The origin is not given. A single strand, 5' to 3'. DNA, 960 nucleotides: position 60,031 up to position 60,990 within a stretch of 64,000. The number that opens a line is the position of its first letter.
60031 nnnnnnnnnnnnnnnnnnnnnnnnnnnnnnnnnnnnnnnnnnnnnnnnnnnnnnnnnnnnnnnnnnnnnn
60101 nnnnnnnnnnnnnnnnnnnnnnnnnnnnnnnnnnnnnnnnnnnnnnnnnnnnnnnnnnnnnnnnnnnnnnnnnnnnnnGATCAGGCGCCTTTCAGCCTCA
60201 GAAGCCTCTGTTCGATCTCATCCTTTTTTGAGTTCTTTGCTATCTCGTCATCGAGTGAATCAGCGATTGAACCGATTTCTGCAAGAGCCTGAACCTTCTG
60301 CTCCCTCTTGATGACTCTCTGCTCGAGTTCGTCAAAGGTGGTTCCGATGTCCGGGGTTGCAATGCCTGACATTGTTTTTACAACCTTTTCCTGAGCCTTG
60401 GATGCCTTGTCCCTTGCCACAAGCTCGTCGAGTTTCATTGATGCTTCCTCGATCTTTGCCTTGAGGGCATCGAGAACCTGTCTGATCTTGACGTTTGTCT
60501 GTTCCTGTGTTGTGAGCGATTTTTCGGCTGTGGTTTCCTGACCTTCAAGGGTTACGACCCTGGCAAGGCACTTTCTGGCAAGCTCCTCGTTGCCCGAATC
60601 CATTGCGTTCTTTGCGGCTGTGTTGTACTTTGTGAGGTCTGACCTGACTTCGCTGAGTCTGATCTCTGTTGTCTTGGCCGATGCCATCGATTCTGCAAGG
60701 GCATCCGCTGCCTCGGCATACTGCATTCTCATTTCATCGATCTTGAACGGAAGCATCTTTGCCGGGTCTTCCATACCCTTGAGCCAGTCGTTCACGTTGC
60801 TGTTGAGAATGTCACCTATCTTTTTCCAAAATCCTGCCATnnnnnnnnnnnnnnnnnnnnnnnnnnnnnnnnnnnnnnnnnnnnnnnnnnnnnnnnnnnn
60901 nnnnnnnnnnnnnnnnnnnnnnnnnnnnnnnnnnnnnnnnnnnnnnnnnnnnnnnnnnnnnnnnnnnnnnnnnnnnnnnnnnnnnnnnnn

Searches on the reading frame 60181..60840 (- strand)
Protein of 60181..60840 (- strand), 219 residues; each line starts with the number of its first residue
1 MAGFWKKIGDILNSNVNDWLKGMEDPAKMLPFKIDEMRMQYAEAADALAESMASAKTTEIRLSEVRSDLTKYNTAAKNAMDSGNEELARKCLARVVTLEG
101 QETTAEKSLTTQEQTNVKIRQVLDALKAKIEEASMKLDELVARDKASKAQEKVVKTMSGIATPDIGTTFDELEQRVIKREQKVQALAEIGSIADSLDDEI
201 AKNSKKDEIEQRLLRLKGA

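Call 3: search_protein_families(library=ncbifam, proteins=[window:60181-60840:-], max_evalue=1)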
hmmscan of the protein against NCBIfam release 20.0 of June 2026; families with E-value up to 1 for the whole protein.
window:60181-60840:- (219 aa): 7 families
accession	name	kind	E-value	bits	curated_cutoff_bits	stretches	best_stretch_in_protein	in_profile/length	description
TIGR02977.1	phageshock_pspA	equivalog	3.5e-25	89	242.95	1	4-217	3-214/219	phage shock protein PspA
NF045984.1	StressProtLiaH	equivalog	2.6e-16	60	380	1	5-217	3-212/225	stress responsive protein LiaH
NF007974.0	PRK10698.1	equivalog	2.6e-15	56.7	336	1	3-217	2-214/222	phage shock protein PspA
NF009808.0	PRK13292.1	equivalog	0.047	11.5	1156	1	57-155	199-294/791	NADH-quinone oxidoreductase subunit B/C/D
TIGR04375.1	cyano_w_EgtBD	hypoth_equivalog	0.09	13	125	1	5-152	3-150/155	hercynine metabolism protein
NF038218.1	IcmG_DotF_IVB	equivalog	0.18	11.5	200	1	92-157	137-201/266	type IVB secretion system protein IcmG/DotF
NF045780.1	TrlF_fam_ATP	equivalog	0.99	8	350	0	39-207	512-688/944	TrlF family AAA-like ATPase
